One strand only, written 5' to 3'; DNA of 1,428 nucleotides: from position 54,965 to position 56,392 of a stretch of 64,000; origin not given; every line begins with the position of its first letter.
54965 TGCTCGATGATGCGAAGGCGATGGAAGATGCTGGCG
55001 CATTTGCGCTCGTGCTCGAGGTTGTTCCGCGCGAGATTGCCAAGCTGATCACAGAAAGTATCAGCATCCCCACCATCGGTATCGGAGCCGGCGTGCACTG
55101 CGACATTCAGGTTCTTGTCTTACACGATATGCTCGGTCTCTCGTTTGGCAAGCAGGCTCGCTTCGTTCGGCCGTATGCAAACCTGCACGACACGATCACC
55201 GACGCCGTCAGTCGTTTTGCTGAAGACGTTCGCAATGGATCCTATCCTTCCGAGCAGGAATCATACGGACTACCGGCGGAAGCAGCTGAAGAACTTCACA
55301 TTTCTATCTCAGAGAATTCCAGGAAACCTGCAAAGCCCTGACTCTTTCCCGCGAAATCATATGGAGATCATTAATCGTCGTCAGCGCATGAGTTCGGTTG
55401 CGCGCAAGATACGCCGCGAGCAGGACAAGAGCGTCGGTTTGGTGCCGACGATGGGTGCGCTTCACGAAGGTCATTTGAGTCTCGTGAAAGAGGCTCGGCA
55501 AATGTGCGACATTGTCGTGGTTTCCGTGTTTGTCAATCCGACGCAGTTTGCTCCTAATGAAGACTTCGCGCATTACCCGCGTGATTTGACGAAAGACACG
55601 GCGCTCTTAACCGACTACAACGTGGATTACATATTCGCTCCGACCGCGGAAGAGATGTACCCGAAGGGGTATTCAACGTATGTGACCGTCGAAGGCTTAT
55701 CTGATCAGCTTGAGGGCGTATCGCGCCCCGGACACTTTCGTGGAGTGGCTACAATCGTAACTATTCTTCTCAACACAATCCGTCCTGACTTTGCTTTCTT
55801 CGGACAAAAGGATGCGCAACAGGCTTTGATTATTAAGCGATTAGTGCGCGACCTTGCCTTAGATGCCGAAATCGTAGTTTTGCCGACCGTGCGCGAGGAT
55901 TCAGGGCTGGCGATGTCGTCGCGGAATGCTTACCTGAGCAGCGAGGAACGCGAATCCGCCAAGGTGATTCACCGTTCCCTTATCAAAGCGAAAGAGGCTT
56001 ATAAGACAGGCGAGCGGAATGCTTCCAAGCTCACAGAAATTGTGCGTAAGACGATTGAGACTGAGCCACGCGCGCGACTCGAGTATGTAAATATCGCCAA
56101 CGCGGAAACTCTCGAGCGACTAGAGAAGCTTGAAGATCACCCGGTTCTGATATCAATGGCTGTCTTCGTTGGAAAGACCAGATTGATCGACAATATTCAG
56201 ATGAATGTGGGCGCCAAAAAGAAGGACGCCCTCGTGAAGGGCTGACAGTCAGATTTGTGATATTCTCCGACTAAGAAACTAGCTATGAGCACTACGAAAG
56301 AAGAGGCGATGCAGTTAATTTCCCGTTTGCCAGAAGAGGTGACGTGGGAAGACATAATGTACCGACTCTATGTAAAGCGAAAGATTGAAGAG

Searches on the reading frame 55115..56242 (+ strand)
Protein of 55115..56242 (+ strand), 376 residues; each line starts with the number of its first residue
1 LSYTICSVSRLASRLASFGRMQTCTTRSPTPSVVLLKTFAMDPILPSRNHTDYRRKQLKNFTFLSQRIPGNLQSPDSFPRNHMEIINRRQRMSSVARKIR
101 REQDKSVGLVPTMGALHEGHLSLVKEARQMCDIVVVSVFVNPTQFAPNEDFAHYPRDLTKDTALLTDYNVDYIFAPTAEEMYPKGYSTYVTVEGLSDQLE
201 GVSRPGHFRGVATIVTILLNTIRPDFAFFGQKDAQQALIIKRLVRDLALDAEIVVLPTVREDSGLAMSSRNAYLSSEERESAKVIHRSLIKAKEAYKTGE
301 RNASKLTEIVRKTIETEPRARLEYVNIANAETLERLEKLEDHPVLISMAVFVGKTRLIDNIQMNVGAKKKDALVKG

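Call 62: search_protein_families(library=pfam, proteins=[window:55115-56242:+], max_evalue=1e-8)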
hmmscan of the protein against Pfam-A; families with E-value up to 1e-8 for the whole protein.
window:55115-56242:+ (376 aa): 1 family
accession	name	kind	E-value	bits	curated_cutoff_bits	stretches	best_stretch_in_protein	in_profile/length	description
PF02569.21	Pantoate_ligase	-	3.1e-107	358.1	20.7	1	85-361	2-267/268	Pantoate-beta-alanine ligase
